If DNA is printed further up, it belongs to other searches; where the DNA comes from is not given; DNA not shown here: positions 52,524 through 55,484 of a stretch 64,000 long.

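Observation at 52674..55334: Aldehyde dehydrogenase :: Fe-alcohol dehydrogenase fusion that is not a classical AdhE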

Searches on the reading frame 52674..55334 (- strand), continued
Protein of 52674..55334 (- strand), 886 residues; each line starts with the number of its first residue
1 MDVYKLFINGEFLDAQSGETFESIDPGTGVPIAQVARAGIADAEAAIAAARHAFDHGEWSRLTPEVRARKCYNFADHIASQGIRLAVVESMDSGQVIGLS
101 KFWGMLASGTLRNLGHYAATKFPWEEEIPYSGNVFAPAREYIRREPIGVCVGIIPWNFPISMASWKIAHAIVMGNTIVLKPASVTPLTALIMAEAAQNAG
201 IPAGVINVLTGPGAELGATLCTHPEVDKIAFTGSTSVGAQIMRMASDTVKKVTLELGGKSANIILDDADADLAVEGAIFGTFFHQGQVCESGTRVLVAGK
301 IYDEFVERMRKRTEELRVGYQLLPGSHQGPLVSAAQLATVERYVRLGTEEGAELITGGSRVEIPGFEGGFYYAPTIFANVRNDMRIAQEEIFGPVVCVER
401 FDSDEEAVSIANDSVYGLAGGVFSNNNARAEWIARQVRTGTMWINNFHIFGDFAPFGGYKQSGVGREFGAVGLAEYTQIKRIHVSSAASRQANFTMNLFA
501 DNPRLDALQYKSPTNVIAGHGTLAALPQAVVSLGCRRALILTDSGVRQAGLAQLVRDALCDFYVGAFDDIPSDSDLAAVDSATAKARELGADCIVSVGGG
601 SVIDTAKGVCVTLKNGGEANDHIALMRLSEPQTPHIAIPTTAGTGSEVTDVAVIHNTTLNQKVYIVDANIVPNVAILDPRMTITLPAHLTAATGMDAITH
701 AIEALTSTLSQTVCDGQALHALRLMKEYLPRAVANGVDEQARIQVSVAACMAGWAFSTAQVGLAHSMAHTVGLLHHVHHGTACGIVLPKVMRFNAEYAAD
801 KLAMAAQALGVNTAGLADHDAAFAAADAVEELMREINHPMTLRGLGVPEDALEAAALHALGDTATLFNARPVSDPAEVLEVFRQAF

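Call 19: find_homologous_proteins(query=window:52674-55334:-, max_evalue=1e-50)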
Query window:52674-55334:- (886 aa): 8000 proteins with E <= 1e-50 among 8000 candidates; the best 120 are listed.
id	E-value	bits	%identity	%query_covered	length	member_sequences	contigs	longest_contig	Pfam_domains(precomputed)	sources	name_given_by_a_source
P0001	0.0e+0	1987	100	100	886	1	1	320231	PF13685.13,PF00171.28,PF25137.1,PF00465.26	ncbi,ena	-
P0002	0.0e+0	1751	87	100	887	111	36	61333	PF13685.13,PF00171.28,PF25137.1,PF00465.26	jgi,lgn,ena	jgi:aldehyde dehydrogenase (NAD+)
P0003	0.0e+0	1721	84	100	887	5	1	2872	PF13685.13,PF00171.28,PF25137.1,PF00465.26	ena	-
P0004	0.0e+0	1696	85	100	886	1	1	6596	PF13685.13,PF00171.28,PF25137.1,PF00465.26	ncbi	ncbi:MAG: aldehyde dehydrogenase family protein [Acidimicrobiales bacterium]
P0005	0.0e+0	1696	84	100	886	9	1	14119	PF13685.13,PF00171.28,PF25137.1,PF00465.26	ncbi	-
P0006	0.0e+0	1693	83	100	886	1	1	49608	PF13685.13,PF00171.28,PF25137.1,PF00465.26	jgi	jgi:acyl-CoA reductase-like NAD-dependent aldehyde dehydrogenase/alcohol dehydrogenase class IV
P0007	0.0e+0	1674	83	100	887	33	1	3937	PF13685.13,PF00171.28,PF25137.1,PF00465.26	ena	-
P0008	0.0e+0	1657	81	100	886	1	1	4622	PF13685.13,PF00171.28,PF25137.1,PF00465.26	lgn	-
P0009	0.0e+0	1649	82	100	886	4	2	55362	PF13685.13,PF00171.28,PF25137.1,PF00465.26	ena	-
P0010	0.0e+0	1641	80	100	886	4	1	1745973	PF13685.13,PF00171.28,PF25137.1,PF00465.26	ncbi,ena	-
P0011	0.0e+0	1638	79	100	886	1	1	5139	PF13685.13,PF00171.28,PF25137.1,PF00465.26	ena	-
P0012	0.0e+0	1582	78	100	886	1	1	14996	PF05893.20,PF13685.13,PF00171.28,PF25137.1,PF00465.26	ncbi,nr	ncbi:MAG TPA: aldehyde dehydrogenase family protein [Acidimicrobiales bacterium]|nr:aldehyde dehydro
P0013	0.0e+0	1578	78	100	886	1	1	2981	PF05893.20,PF13685.13,PF00171.28,PF25137.1,PF00465.26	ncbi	-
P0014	0.0e+0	1554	76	100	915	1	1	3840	PF13685.13,PF00171.28,PF25137.1,PF00465.26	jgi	jgi:acyl-CoA reductase-like NAD-dependent aldehyde dehydrogenase/alcohol dehydrogenase class IV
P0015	0.0e+0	1538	76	100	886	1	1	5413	PF13685.13,PF00171.28,PF25137.1,PF00465.26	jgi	jgi:aldehyde dehydrogenase (NAD+)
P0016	0.0e+0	1516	75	100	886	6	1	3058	PF13685.13,PF00171.28,PF25137.1,PF00465.26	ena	-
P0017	0.0e+0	1484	73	100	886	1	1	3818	PF13685.13,PF00171.28,PF25137.1,PF00465.26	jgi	jgi:aldehyde dehydrogenase (NAD+)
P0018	0.0e+0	1468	72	100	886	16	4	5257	PF13685.13,PF00171.28,PF25137.1,PF00465.26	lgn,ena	-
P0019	0.0e+0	1463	72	100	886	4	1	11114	PF13685.13,PF00171.28,PF25137.1,PF00465.26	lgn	-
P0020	0.0e+0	1462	71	100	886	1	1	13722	PF13685.13,PF00171.28,PF25137.1,PF00465.26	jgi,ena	-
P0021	0.0e+0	1458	70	100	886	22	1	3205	PF13685.13,PF00171.28,PF25137.1,PF00465.26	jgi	jgi:acyl-CoA reductase-like NAD-dependent aldehyde dehydrogenase/alcohol dehydrogenase class IV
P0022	0.0e+0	1458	72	100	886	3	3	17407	PF13685.13,PF00171.28,PF25137.1,PF00465.26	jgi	jgi:aldehyde dehydrogenase (NAD+)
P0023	0.0e+0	1457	72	100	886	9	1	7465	PF13685.13,PF00171.28,PF25137.1,PF00465.26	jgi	jgi:aldehyde dehydrogenase (NAD+)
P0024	0.0e+0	1457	72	100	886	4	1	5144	PF13685.13,PF00171.28,PF25137.1,PF00465.26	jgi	jgi:aldehyde dehydrogenase (NAD+)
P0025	0.0e+0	1455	71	100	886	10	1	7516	PF13685.13,PF00171.28,PF25137.1,PF00465.26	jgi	-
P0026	0.0e+0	1454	72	100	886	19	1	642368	PF13685.13,PF00171.28,PF25137.1,PF00465.26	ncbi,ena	-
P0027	0.0e+0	1451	71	100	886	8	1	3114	PF13685.13,PF00171.28,PF25137.1,PF00465.26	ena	-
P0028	0.0e+0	1449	71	100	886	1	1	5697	PF13685.13,PF00171.28,PF25137.1,PF00465.26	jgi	jgi:aldehyde dehydrogenase (NAD+)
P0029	0.0e+0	1449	71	100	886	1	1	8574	PF13685.13,PF00171.28,PF25137.1,PF00465.26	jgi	jgi:aldehyde dehydrogenase (NAD+)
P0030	0.0e+0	1447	71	100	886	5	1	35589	PF13685.13,PF00171.28,PF25137.1,PF00465.26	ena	-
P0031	0.0e+0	1447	71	100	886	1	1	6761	PF13685.13,PF00171.28,PF25137.1,PF00465.26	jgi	jgi:aldehyde dehydrogenase (NAD+)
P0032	0.0e+0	1446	71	100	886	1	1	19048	PF13685.13,PF00171.28,PF25137.1,PF00465.26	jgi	jgi:aldehyde dehydrogenase (NAD+)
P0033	0.0e+0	1444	71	100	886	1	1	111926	PF13685.13,PF00171.28,PF25137.1,PF00465.26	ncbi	-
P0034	0.0e+0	1444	71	100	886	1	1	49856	PF13685.13,PF00171.28,PF25137.1,PF00465.26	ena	-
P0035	0.0e+0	1443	71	100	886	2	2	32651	PF13685.13,PF00171.28,PF25137.1,PF00465.26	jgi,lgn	jgi:acyl-CoA reductase-like NAD-dependent aldehyde dehydrogenase/alcohol dehydrogenase class IV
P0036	0.0e+0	1441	71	100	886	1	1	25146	PF13685.13,PF00171.28,PF25137.1,PF00465.26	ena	-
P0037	0.0e+0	1441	71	100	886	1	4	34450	PF13685.13,PF00171.28,PF25137.1,PF00465.26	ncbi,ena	-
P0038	0.0e+0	1439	71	100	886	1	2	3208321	PF13685.13,PF00171.28,PF25137.1,PF00465.26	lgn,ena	-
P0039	0.0e+0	1438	72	100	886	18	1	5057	PF13685.13,PF00171.28,PF25137.1,PF00465.26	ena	-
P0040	0.0e+0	1437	71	100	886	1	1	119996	PF13685.13,PF00171.28,PF25137.1,PF00465.26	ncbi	-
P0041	0.0e+0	1436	71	100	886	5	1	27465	PF13685.13,PF00171.28,PF25137.1,PF00465.26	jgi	jgi:acyl-CoA reductase-like NAD-dependent aldehyde dehydrogenase/alcohol dehydrogenase class IV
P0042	0.0e+0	1435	71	100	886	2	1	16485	PF13685.13,PF00171.28,PF25137.1,PF00465.26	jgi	jgi:aldehyde dehydrogenase (NAD+)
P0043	0.0e+0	1435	71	100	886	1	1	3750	PF13685.13,PF00171.28,PF25137.1,PF00465.26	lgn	-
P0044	0.0e+0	1435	70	100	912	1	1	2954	PF13685.13,PF00171.28,PF25137.1,PF00465.26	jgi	jgi:aldehyde dehydrogenase (NAD+)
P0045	0.0e+0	1433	70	100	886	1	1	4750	PF13685.13,PF00171.28,PF25137.1,PF00465.26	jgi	jgi:aldehyde dehydrogenase (NAD+)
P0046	0.0e+0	1433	72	100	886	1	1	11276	PF13685.13,PF00171.28,PF25137.1,PF00465.26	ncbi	-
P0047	0.0e+0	1432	71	100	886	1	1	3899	PF13685.13,PF00171.28,PF25137.1,PF00465.26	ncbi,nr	ncbi:MAG: aldehyde dehydrogenase family protein [Desulfobacteraceae bacterium]|nr:MAG: aldehyde dehy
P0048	0.0e+0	1430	70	100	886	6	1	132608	PF13685.13,PF00171.28,PF25137.1,PF00465.26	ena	-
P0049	0.0e+0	1430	71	100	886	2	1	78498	PF13685.13,PF00171.28,PF25137.1,PF00465.26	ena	-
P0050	0.0e+0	1429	70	100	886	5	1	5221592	PF13685.13,PF00171.28,PF25137.1,PF00465.26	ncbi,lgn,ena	-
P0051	0.0e+0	1428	70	100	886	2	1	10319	PF13685.13,PF00171.28,PF25137.1,PF00465.26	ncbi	-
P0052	0.0e+0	1427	70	100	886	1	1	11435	PF13685.13,PF00171.28,PF25137.1,PF00465.26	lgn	-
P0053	0.0e+0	1427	69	100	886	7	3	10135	PF13685.13,PF00171.28,PF25137.1,PF00465.26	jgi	jgi:aldehyde dehydrogenase (NAD+)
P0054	0.0e+0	1426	72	100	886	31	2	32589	PF13685.13,PF00171.28,PF25137.1,PF00465.26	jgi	jgi:aldehyde dehydrogenase (NAD+)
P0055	0.0e+0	1426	71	100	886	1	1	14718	PF13685.13,PF00171.28,PF25137.1,PF00465.26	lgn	-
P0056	0.0e+0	1425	70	100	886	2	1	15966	PF13685.13,PF00171.28,PF25137.1,PF00465.26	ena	-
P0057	0.0e+0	1425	70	100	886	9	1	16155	PF13685.13,PF00171.28,PF25137.1,PF00465.26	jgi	jgi:acyl-CoA reductase-like NAD-dependent aldehyde dehydrogenase/alcohol dehydrogenase class IV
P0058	0.0e+0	1425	71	100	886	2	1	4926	PF13685.13,PF00171.28,PF25137.1,PF00465.26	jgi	jgi:acyl-CoA reductase-like NAD-dependent aldehyde dehydrogenase/alcohol dehydrogenase class IV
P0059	0.0e+0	1425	70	99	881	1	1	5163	PF13685.13,PF00171.28,PF25137.1,PF00465.26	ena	-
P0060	0.0e+0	1425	70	100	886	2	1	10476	PF13685.13,PF00171.28,PF25137.1,PF00465.26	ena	-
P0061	0.0e+0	1424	70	100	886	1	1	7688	PF13685.13,PF00171.28,PF25137.1,PF00465.26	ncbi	ncbi:MAG: aldehyde dehydrogenase family protein [Desulfomonilia bacterium]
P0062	0.0e+0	1424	71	100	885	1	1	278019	PF13685.13,PF00171.28,PF25137.1,PF00465.26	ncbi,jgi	-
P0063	0.0e+0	1423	70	100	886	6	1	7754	PF13685.13,PF00171.28,PF25137.1,PF00465.26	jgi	jgi:aldehyde dehydrogenase (NAD+)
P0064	0.0e+0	1423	71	100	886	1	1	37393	PF13685.13,PF00171.28,PF25137.1,PF00465.26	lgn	-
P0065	0.0e+0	1423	70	100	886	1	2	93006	PF13685.13,PF00171.28,PF25137.1,PF00465.26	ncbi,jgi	-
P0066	0.0e+0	1423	70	100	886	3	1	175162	PF13685.13,PF00171.28,PF25137.1,PF00465.26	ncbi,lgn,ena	-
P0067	0.0e+0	1422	70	100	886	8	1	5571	PF13685.13,PF00171.28,PF25137.1,PF00465.26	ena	-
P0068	0.0e+0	1421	70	100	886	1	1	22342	PF13685.13,PF00171.28,PF25137.1,PF00465.26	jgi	jgi:aldehyde dehydrogenase (NAD+)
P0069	0.0e+0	1421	70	100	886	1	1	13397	PF13685.13,PF00171.28,PF25137.1,PF00465.26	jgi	jgi:aldehyde dehydrogenase (NAD+)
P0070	0.0e+0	1421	70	100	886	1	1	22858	PF13685.13,PF00171.28,PF25137.1,PF00465.26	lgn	-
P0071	0.0e+0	1420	71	100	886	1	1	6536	PF13685.13,PF00171.28,PF25137.1,PF00465.26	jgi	jgi:aldehyde dehydrogenase (NAD+)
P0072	0.0e+0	1420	70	100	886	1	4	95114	PF13685.13,PF00171.28,PF25137.1,PF00465.26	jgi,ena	-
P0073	0.0e+0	1419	70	100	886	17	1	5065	PF13685.13,PF00171.28,PF25137.1,PF00465.26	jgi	jgi:acyl-CoA reductase-like NAD-dependent aldehyde dehydrogenase/alcohol dehydrogenase class IV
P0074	0.0e+0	1419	70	100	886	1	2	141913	PF13685.13,PF00171.28,PF25137.1,PF00465.26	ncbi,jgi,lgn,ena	ncbi:MAG: aldehyde dehydrogenase family protein [Smithella sp.]|jgi:acyl-CoA reductase-like NAD-depe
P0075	0.0e+0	1419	69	100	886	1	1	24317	PF13685.13,PF00171.28,PF25137.1,PF00465.26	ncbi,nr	ncbi:MAG: aldehyde dehydrogenase family protein [Deltaproteobacteria bacterium]|nr:aldehyde dehydrog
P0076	0.0e+0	1418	70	100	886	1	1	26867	PF13685.13,PF00171.28,PF25137.1,PF00465.26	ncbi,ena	ncbi:MAG: aldehyde dehydrogenase family protein [Thermodesulfobacteriota bacterium]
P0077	0.0e+0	1418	70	100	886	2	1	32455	PF13685.13,PF00171.28,PF25137.1,PF00465.26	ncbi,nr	ncbi:MAG: aldehyde dehydrogenase family protein [Deltaproteobacteria bacterium]|nr:aldehyde dehydrog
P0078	0.0e+0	1418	70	99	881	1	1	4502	PF13685.13,PF00171.28,PF25137.1,PF00465.26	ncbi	-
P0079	0.0e+0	1417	69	100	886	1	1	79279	PF13685.13,PF00171.28,PF25137.1,PF00465.26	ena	-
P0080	0.0e+0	1417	69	100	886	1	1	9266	PF13685.13,PF00171.28,PF25137.1,PF00465.26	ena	-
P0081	0.0e+0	1416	70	100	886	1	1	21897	PF13685.13,PF00171.28,PF25137.1,PF00465.26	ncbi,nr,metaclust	ncbi:MAG: aldehyde dehydrogenase [Deltaproteobacteria bacterium RBG_16_54_11]|nr:MAG: aldehyde dehyd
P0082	0.0e+0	1416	70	100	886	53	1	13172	PF13685.13,PF00171.28,PF25137.1,PF00465.26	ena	-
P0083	0.0e+0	1416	70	100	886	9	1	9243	PF13685.13,PF00171.28,PF25137.1,PF00465.26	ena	-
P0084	0.0e+0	1415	70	100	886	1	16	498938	PF13685.13,PF00171.28,PF25137.1,PF00465.26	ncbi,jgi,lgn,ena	-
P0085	0.0e+0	1415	69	100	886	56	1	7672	PF13685.13,PF00171.28,PF25137.1,PF00465.26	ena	-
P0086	0.0e+0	1415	70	100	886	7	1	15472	PF13685.13,PF00171.28,PF25137.1,PF00465.26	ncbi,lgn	-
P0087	0.0e+0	1415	69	100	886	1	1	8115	PF13685.13,PF00171.28,PF25137.1,PF00465.26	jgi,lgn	-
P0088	0.0e+0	1415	70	100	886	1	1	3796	PF13685.13,PF00171.28,PF25137.1,PF00465.26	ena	-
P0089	0.0e+0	1414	71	100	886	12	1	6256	PF13685.13,PF00171.28,PF25137.1,PF00465.26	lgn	-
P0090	0.0e+0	1414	70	100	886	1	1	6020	PF13685.13,PF00171.28,PF25137.1,PF00465.26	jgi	-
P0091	0.0e+0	1413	70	100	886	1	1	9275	PF13685.13,PF00171.28,PF25137.1,PF00465.26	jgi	jgi:acyl-CoA reductase-like NAD-dependent aldehyde dehydrogenase/alcohol dehydrogenase class IV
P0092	0.0e+0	1413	69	100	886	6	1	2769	PF13685.13,PF00171.28,PF25137.1,PF00465.26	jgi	jgi:acyl-CoA reductase-like NAD-dependent aldehyde dehydrogenase/alcohol dehydrogenase class IV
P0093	0.0e+0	1411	70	100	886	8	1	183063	PF13685.13,PF00171.28,PF25137.1,PF00465.26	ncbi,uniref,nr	ncbi:aldehyde dehydrogenase family protein [Desulfatitalea tepidiphila]|uniref:aldehyde dehydrogenas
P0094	0.0e+0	1411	70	100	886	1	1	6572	PF13685.13,PF00171.28,PF25137.1,PF00465.26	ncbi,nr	ncbi:MAG: aldehyde dehydrogenase family protein [Desulfatitalea sp.]|nr:aldehyde dehydrogenase famil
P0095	0.0e+0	1411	70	100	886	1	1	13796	PF13685.13,PF00171.28,PF25137.1,PF00465.26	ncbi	-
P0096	0.0e+0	1411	71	100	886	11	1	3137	PF13685.13,PF00171.28,PF25137.1,PF00465.26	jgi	jgi:aldehyde dehydrogenase (NAD+)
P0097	0.0e+0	1411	70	100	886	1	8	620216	PF13685.13,PF00171.28,PF25137.1,PF00465.26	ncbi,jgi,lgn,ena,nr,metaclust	ncbi:MAG: aldehyde dehydrogenase [Desulfatitalea sp. BRH_c12]|nr:MAG: aldehyde dehydrogenase [Desulf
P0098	0.0e+0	1410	70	100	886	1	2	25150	PF13685.13,PF00171.28,PF25137.1,PF00465.26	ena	-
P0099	0.0e+0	1410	69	100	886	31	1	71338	PF13685.13,PF00171.28,PF25137.1,PF00465.26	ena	-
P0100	0.0e+0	1410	70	100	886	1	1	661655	PF05893.20,PF13685.13,PF00171.28,PF25137.1,PF00465.26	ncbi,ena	-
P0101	0.0e+0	1410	70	100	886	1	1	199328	PF13685.13,PF00171.28,PF25137.1,PF00465.26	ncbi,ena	-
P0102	0.0e+0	1409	70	100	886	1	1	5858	PF13685.13,PF00171.28,PF25137.1,PF00465.26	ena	-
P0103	0.0e+0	1409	70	100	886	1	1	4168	PF13685.13,PF00171.28,PF25137.1,PF00465.26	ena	-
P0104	0.0e+0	1409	69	100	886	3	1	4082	PF13685.13,PF00171.28,PF25137.1,PF00465.26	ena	-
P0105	0.0e+0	1407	69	100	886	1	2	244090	PF13685.13,PF00171.28,PF25137.1,PF00465.26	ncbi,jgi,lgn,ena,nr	ncbi:MAG: aldehyde dehydrogenase family protein [Syntrophales bacterium]|jgi:acyl-CoA reductase-like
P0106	0.0e+0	1406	68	100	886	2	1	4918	PF13685.13,PF00171.28,PF25137.1,PF00465.26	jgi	-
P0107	0.0e+0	1406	70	100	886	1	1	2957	PF13685.13,PF00171.28,PF25137.1,PF00465.26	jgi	-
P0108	0.0e+0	1405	70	100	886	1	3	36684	PF13685.13,PF00171.28,PF25137.1,PF00465.26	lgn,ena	-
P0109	0.0e+0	1405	69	100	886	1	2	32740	PF13685.13,PF00171.28,PF25137.1,PF00465.26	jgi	jgi:aldehyde dehydrogenase (NAD+)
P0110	0.0e+0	1405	70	100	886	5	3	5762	PF13685.13,PF00171.28,PF25137.1,PF00465.26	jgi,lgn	-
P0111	0.0e+0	1404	70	100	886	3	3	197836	PF13685.13,PF00171.28,PF25137.1,PF00465.26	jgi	jgi:aldehyde dehydrogenase (NAD+)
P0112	0.0e+0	1404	69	100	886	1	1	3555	PF13685.13,PF00171.28,PF25137.1,PF00465.26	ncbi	-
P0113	0.0e+0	1403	70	100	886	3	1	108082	PF13685.13,PF00171.28,PF25137.1,PF00465.26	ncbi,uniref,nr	ncbi:aldehyde dehydrogenase family protein [Desulfatitalea alkaliphila]|uniref:Aldehyde dehydrogenas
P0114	0.0e+0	1402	69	100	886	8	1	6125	PF13685.13,PF00171.28,PF25137.1,PF00465.26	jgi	jgi:aldehyde dehydrogenase (NAD+)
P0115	0.0e+0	1402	70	100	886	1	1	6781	PF13685.13,PF00171.28,PF25137.1,PF00465.26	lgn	-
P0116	0.0e+0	1401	69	100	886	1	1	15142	PF13685.13,PF00171.28,PF25137.1,PF00465.26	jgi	-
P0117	0.0e+0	1400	69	100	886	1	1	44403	PF13685.13,PF00171.28,PF25137.1,PF00465.26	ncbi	-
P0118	0.0e+0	1400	69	100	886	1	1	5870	PF13685.13,PF00171.28,PF25137.1,PF00465.26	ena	-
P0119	0.0e+0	1400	69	100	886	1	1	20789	PF13685.13,PF00171.28,PF25137.1,PF00465.26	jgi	jgi:acyl-CoA reductase-like NAD-dependent aldehyde dehydrogenase/alcohol dehydrogenase class IV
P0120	0.0e+0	1399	68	100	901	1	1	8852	PF13685.13,PF00171.28,PF25137.1,PF00465.26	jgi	-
